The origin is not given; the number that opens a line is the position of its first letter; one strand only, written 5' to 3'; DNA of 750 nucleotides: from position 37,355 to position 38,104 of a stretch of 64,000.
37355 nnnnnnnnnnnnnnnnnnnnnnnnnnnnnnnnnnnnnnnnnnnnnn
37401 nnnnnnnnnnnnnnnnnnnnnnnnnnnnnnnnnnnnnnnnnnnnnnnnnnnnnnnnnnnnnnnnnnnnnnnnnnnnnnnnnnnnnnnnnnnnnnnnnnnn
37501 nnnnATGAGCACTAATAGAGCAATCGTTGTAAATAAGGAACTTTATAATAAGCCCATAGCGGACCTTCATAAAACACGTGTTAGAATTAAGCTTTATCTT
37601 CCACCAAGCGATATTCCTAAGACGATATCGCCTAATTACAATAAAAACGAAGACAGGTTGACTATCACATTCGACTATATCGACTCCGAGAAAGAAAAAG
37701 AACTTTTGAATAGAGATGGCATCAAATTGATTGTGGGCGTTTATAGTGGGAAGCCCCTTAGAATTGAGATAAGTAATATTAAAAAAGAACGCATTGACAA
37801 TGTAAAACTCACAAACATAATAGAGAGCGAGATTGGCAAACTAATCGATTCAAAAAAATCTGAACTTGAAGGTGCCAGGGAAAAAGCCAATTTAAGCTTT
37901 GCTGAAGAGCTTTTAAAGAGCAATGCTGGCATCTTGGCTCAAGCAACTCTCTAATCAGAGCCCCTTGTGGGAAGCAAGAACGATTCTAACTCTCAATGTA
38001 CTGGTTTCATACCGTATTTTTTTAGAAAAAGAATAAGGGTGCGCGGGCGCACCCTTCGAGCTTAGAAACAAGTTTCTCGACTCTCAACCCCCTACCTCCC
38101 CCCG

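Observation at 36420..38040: Sharply low-GC island with a self-contained two-gene operon of unknown function: candidate horizontally acquired conflict/defence-type module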

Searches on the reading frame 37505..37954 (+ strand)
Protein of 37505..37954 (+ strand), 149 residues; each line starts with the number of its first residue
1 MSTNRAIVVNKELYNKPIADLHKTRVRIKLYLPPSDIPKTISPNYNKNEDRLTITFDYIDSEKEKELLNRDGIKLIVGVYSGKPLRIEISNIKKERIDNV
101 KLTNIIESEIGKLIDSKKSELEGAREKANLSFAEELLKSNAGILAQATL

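Call 4: search_protein_families(library=pfam, proteins=[window:37505-37954:+], max_evalue=1)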
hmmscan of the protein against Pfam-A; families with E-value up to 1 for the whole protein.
window:37505-37954:+ (149 aa): 2 families
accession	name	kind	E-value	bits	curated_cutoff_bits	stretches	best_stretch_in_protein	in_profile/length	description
PF05532.17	CsbD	-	0.11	12.9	40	1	109-128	17-36/53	CsbD-like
PF00266.25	Aminotran_5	-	0.2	11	21.5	1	36-85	295-345/371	Aminotransferase class-V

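Call 5: search_protein_families(library=padloc, proteins=[window:37505-37954:+], max_evalue=1)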
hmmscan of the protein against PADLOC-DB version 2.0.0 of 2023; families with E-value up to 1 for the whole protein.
window:37505-37954:+ (149 aa): 0 families

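Call 6: search_protein_families(library=ncbifam, proteins=[window:37505-37954:+], max_evalue=1)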
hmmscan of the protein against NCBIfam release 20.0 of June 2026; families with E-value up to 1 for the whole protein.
window:37505-37954:+ (149 aa): 0 families

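Call 7: search_protein_families(library=phrogs, proteins=[window:37505-37954:+], max_evalue=1)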
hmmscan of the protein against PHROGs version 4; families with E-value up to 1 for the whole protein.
window:37505-37954:+ (149 aa): 2 families
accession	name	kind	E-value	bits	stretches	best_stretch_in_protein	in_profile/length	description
phrog_4040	-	unknown function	0.041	15.4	1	25-77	3-55/114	-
phrog_4680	-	unknown function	0.11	13.5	1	43-83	75-115/164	-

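Call 9: find_homologous_proteins(query=window:37505-37951:+, max_evalue=0.001)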
Query window:37505-37951:+ (149 aa): 9 proteins with E <= 0.001 among 50 candidates.
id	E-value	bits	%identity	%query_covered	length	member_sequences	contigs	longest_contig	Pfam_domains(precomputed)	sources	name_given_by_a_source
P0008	1.1e-86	306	100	100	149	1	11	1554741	-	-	-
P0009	1.9e-52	195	68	97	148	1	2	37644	-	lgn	-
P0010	9.2e-39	151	53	95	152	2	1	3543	-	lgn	-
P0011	2.5e-36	143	52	97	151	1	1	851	-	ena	-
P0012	1.6e-34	137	48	100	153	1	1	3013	-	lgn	-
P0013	1.9e-34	137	51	100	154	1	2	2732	-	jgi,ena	-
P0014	7.2e-33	131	50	100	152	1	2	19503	-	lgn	-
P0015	7.4e-32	128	50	99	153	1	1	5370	-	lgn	-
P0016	1.1e-29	121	46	97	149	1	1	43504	-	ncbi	ncbi:hypothetical protein ACFL3G_05060 [Planctomycetota bacterium]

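Call 11: find_encoding_contigs(protein=P0016, flank=10000, max_places=4)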
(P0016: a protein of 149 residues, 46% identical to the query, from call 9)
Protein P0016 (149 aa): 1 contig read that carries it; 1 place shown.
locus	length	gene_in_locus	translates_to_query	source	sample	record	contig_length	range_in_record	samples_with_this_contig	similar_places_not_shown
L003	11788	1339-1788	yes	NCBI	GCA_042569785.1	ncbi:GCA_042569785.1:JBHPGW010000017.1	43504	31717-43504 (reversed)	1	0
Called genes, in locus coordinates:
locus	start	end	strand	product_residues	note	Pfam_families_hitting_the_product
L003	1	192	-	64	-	?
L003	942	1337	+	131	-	-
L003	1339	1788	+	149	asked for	-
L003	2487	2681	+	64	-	PF01632:Ribosomal_L35p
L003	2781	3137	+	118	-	PF00453:Ribosomal_L20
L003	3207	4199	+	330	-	PF02912:Phe_tRNA-synt_N, PF01409:tRNA-synt_2d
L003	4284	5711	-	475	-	-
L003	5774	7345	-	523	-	-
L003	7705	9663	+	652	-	PF00330:Aconitase, PF00694:Aconitase_C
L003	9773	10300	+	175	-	PF18306:LDcluster4, PF03641:Lysine_decarbox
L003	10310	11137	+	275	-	-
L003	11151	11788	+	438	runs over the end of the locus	PF00815:Histidinol_dh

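Call 12: find_encoding_contigs(protein=P0014, flank=10000, max_places=4)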
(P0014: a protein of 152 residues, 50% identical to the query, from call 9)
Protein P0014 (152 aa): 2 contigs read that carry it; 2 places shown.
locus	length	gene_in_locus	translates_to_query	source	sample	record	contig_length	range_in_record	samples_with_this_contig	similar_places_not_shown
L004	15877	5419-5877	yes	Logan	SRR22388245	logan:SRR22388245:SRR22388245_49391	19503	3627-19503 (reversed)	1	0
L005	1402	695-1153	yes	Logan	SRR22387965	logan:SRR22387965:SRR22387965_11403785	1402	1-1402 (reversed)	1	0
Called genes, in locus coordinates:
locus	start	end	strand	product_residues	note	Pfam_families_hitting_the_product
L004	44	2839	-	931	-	PF00133:tRNA-synt_1, PF09334:tRNA-synt_1g, PF13603:tRNA-synt_1_2 (weak), PF01406:tRNA-synt_1e (weak), PF01921:tRNA-synt_1f (weak), PF09334:tRNA-synt_1g (weak), PF08264:Anticodon_1, PF06827:zf-FPG_IleRS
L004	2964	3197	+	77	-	PF04255:DUF433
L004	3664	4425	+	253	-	-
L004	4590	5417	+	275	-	-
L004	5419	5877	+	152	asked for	-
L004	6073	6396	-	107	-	PF02452:PemK_toxin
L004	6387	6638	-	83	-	-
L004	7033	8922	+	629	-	PF00005:ABC_tran, PF02463:SMC_N (faint), PF03193:RsgA_GTPase (faint), PF01926:MMR_HSR1 (faint), PF13304:AAA_21 (faint), PF13401:AAA_22 (faint), PF12848:ABC_tran_Xtn, PF00005:ABC_tran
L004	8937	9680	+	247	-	PF10294:Methyltransf_16 (faint), PF05175:MTS, PF06325:PrmA, PF13847:Methyltransf_31, PF08241:Methyltransf_11 (faint), PF13649:Methyltransf_25 (weak), PF07669:Eco57I (faint)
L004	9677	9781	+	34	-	-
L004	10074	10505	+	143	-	PF06271:RDD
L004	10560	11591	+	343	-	PF00022:Actin, PF06723:MreB_Mbl, PF11104:PilM_2 (faint), PF00012:HSP70, PF14450:FtsA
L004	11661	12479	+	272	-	PF04085:MreC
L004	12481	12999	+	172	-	PF04093:MreD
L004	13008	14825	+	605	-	PF03717:PBP_dimer, PF00905:Transpeptidase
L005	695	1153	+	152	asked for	-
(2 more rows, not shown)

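Call 24: predict_structure(alignment_id=A2)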
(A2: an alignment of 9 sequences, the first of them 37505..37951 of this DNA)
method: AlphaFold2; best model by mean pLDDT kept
length: 149 residues; sequences in the alignment: 9
mean_pLDDT: 78.7   pTM: 0.72
mean pLDDT of the five models: 78.7, 65.3, 62.9, 62.8, 59.0
residues with pLDDT >= 90: 56; 70-90: 60; 50-70: 4; < 50: 29
segments of 3 or more residues with pLDDT < 50: 1-29
pLDDT, mean of each block of 10 residues (from residue 1): 37 41 42 78 92 91 91 92 93 90 92 88 84 88 83
secondary structure, 60 per line:
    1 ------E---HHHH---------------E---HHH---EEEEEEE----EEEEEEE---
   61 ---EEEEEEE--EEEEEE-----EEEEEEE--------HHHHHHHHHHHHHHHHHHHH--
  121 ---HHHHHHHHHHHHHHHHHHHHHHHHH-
elements in order: H11-14 E40-46 E51-57 E64-70 E73-78 E84-90 H99-118 H124-148

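Call 30: fold_search(model_id=the predicted structure, library=pdb)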
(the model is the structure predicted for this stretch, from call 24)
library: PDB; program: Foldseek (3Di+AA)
matches with E <= 10: 422; with E <= 0.001: 0
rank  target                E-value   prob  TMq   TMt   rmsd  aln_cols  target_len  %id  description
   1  7u06_D                1.5e-01  0.15  0.20  0.20  11.2       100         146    9  Structure of the yeast TRAPPII-Rab11/Ypt32 complex in the closed/open state (composite structure) (released 2022-04-27)
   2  8rx5_A                3.1e-01  0.23  0.26  0.11  10.3       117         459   12  Mycothione reductase from M. tuberculosis with FAD and NADPH (released 2025-08-20)
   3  3iwa                  3.5e-01  0.20  0.26  0.13   8.5       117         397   11  Crystal structure of a FAD-dependent pyridine nucleotide-disulphide oxidoreductase from Desulfovibrio vulgaris (released 2009-10-06)
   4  8rx4_A                4.2e-01  0.25  0.27  0.11  10.4       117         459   10  Mycothione reductase from Mycobacterium xenopi in complex with co-factor FAD and redox co-factor NADP(H) (released 2025-08-20)
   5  8uub                  4.8e-01  0.18  0.24  0.11  10.1       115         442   12  Structure of hypothiocyanous acid reductase (Har) from Streptococcus pneumoniae (released 2024-04-17)
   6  5x1y_B                5.4e-01  0.23  0.28  0.12   9.2       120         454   13  Structure of mercuric reductase from Lysinibacillus sphaericus (released 2017-10-04)
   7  5x1y_A                6.1e-01  0.21  0.28  0.12   9.3       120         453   13  Structure of mercuric reductase from Lysinibacillus sphaericus (released 2017-10-04)
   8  9lc9_A                7.3e-01  0.15  0.26  0.11  10.0       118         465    8  Crystal structure of mycothione reductase from Mycobacterium abscessus (released 2026-01-07)
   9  8qcj_A                8.2e-01  0.14  0.27  0.11  10.1       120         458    8  Crystal structure of mycothiol disulfide reductase Mtr from Rhodococcus erythropolis (released 2024-03-13)
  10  4kho_A                8.2e-01  0.10  0.23  0.14  12.7       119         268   13  Structure of the FACT complex Subunit Spt16M (released 2013-05-29)
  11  9lc9_B                9.8e-01  0.13  0.25  0.11  10.3       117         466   10  Crystal structure of mycothione reductase from Mycobacterium abscessus (released 2026-01-07)
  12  6pfz_D                9.8e-01  0.06  0.19  0.08  12.1       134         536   17  Structure of a NAD-Dependent Persulfide Reductase from A. fulgidus (released 2020-07-01)
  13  4emj_A                1.0e+00  0.12  0.27  0.13   8.7       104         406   10  Complex between the reductase and ferredoxin components of toluene dioxygenase (released 2012-09-26)
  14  4nn6_B                1.0e+00  0.10  0.22  0.18  11.5        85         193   13  Cytokine receptor complex - Crystal form 1B (released 2014-03-19)
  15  3klj                  1.1e+00  0.14  0.22  0.10   6.1        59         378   14  Crystal structure of NADH:rubredoxin oxidoreductase from Clostridium acetobutylicum (released 2010-02-16)
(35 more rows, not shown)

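Call 52: search_solved_structures(query=A2, max_evalue=10)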
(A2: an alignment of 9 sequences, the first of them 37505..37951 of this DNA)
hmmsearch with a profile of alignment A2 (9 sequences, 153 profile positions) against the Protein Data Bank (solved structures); distinct sequences matched with E-value up to 10: 2.
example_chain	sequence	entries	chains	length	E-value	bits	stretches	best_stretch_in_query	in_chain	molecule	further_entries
4rey_A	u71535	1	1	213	0.17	14.9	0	73-106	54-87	Golgi reassembly-stacking protein 1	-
4kfv_A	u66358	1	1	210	0.33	14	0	73-106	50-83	Golgi reassembly-stacking protein 1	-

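Call 54: find_homologous_proteins(query=A5, max_evalue=0.001)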
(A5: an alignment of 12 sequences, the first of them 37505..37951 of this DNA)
Query A5 (12 sequences) (149 aa, profile of the alignment): 15 proteins with E <= 0.001 among 1928 candidates.
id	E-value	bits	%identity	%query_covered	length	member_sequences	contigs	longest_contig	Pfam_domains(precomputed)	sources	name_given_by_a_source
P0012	1.1e-61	225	48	100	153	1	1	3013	-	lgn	-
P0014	5.3e-60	220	50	100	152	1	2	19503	-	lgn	-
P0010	9.7e-60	219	53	95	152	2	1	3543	-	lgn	-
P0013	1.6e-59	218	51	100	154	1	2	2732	-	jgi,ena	-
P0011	6.1e-59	216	52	97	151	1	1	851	-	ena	-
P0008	8.9e-58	213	100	100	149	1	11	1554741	-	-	-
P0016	8.7e-57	209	46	97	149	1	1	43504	-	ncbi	ncbi:hypothetical protein ACFL3G_05060 [Planctomycetota bacterium]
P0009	2.3e-55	205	68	97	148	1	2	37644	-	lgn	-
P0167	4.3e-53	197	41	96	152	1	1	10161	-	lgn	-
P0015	3.1e-52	195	50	99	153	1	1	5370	-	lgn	-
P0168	1.2e-49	186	48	95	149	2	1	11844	-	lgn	-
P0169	9.0e-45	170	39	99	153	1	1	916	-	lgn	-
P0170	2.3e-44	169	39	87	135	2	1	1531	-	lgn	-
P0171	9.8e-43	164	40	98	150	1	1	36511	-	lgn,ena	-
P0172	5.5e-26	109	30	77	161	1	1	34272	-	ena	-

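Call 56: find_encoding_contigs(protein=P0171, flank=10000, max_places=2)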
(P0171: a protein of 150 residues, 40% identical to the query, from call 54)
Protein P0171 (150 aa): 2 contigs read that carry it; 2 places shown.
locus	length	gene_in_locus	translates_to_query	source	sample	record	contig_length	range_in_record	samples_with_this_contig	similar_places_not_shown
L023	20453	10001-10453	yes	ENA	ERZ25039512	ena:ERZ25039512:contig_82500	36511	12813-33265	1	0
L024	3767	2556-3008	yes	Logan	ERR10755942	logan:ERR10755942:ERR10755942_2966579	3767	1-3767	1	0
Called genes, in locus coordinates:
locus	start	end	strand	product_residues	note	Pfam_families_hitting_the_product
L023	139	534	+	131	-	-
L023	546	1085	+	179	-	-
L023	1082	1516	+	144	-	-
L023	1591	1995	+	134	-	-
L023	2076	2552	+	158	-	-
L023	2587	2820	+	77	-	PF01381:HTH_3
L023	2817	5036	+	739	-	PF01555:N6_N4_Mtase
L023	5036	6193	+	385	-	PF04851:ResIII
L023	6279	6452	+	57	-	-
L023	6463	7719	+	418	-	PF08722:Tn7_TnsA-like_N (weak)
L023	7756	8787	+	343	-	PF05496:RuvB_N, PF06068:TIP49 (faint), PF00158:Sigma54_activat (faint), PF07728:AAA_5 (faint), PF13401:AAA_22 (faint), PF00004:AAA, PF05491:WHD_RuvB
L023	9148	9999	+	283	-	-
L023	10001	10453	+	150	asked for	-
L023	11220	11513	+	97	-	PF02001:DUF134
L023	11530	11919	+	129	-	PF02579:Nitro_FeMo-Co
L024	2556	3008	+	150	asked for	-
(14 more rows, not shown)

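Call 57: find_encoding_contigs(protein=P0168, flank=10000, max_places=2)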
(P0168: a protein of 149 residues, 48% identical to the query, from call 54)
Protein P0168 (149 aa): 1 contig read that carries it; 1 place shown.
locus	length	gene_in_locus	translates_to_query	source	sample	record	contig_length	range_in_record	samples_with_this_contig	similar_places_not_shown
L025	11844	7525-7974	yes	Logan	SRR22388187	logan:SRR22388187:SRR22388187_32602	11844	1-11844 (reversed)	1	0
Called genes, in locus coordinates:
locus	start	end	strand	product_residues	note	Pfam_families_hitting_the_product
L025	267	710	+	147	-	-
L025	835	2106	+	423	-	PF10592:AIPR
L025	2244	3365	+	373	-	PF00145:DNA_methylase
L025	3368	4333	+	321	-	-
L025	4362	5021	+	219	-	-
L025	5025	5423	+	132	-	PF03852:Vsr, PF04480:DUF559 (faint), PF18741:MTES_1575 (faint)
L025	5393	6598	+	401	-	-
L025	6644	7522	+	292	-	-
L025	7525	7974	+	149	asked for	-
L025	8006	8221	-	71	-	PF13560:HTH_31 (weak), PF12844:HTH_19, PF13443:HTH_26, PF01381:HTH_3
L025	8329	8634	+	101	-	-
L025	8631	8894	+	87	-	-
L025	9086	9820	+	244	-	-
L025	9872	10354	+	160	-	-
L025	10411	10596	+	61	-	PF12728:HTH_17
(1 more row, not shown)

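Call 102: fold_search(model_id=the predicted structure, library=viral)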
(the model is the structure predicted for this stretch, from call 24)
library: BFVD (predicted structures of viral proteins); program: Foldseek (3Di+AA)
matches with E <= 10: 445; with E <= 0.001: 0
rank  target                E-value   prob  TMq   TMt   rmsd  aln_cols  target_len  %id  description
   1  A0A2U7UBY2            2.3e-02  0.89  0.29  0.25  12.3        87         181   11  DUF2283 domain-containing protein [Pandoravirus neocaledonia]
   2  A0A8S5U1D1            3.0e-02  0.98  0.35  0.58   7.3        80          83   19  DUF2283 domain-containing protein [Siphoviridae sp. cttuu15]
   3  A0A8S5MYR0            5.7e-02  0.09  0.15  0.06  27.1       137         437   14  Structural protein [Myoviridae sp. ctRRy11]
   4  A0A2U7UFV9            1.0e-01  0.94  0.29  0.26   3.2        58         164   12  DUF2283 domain-containing protein [Pandoravirus macleodensis]
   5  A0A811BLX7            1.3e-01  0.94  0.31  0.31   3.4        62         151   16  DUF2283 domain-containing protein [Pandoravirus japonicus]
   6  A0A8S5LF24            1.3e-01  0.13  0.19  0.19  13.9       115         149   16  Uncharacterized protein [Siphoviridae sp. ct3CA7]
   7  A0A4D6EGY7            1.4e-01  0.92  0.34  0.36   3.5        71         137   22  Uncharacterized protein [Pandoravirus celtis]
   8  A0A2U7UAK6            1.7e-01  0.75  0.30  0.26  11.7        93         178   13  Uncharacterized protein [Pandoravirus quercus]
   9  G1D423                2.9e-01  0.84  0.27  0.68   2.7        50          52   14  DUF2283 domain-containing protein [Mycobacterium phage LittleE]
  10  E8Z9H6                2.9e-01  0.04  0.15  0.09  30.4       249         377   14  Gn protein (Fragment) [Apeu virus]
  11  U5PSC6                3.3e-01  0.15  0.25  0.29  15.5       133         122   13  Uncharacterized protein [Bacillus phage BigBertha]
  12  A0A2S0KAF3            3.5e-01  0.07  0.17  0.11  14.9        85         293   16  (no name in the UniProt tables at hand)
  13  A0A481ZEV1            3.5e-01  0.04  0.12  0.12  23.1       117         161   17  Uncharacterized protein [Pithovirus LCPAC406]
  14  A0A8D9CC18            3.7e-01  0.05  0.19  0.17  16.8       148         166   18  Uncharacterized protein [uncultured marine phage]
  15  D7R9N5                3.9e-01  0.08  0.24  0.10  20.2       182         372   13  p1 protein (Fragment) [Cystovirus phi6]
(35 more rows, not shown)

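Call 113: search_protein_families(library=pfam, alignment_id=A9, max_evalue=1)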
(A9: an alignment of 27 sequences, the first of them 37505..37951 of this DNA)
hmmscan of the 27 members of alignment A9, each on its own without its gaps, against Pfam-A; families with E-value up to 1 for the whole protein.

A. member 1, window:37505-37951:+ (149 aa): 2 families
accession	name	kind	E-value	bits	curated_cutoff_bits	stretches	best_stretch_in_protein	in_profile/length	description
PF05532.17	CsbD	-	0.11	12.9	40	1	109-128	17-36/53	CsbD-like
PF00266.25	Aminotran_5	-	0.2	11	21.5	1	36-85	295-345/371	Aminotransferase class-V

B. families by the number of members that match (of 27 scanned): 26 families (the first 25 are shown)
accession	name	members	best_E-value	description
PF08011.17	PDDEXK_9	3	0.02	PD-(D/E)XK nuclease superfamily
PF08748.17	Phage_TAC_4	2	0.021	Phage tail assembly chaperone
PF14327.11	CSTF2_hinge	1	0.00077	Hinge domain of cleavage stimulation factor subunit 2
PF14506.12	CppA_N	1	0.0037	CppA N-terminal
PF12322.14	T4_baseplate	1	0.019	T4 bacteriophage base plate protein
PF08890.17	Phage_TAC_5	1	0.02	Phage XkdN-like tail assembly chaperone protein, TAC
PF16527.11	CpxA_peri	1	0.027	Two-component sensor protein CpxA, periplasmic domain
PF14276.11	DUF4363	1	0.029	Domain of unknown function (DUF4363)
PF05549.16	Allexi_40kDa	1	0.031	Allexivirus 40kDa protein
PF07230.16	Portal_T4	1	0.039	Bacteriophage T4-like portal protein (Gp20)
PF21155.3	VpsT-like_REC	1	0.051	VpsT-like, receiver domain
PF25101.1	Spectrin_7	1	0.054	Animal spectrin repeats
PF18247.6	AvrM_N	1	0.054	Flax-rust effector AvrM N-terminal domain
PF20186.3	DUF6549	1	0.069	Family of unknown function (DUF6549)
PF14377.11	UBM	1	0.081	Ubiquitin binding region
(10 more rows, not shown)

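Call 114: search_solved_structures(query=A9, max_evalue=10)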
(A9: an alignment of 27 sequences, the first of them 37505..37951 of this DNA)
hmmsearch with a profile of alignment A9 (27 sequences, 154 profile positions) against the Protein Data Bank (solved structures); distinct sequences matched with E-value up to 10: 0.
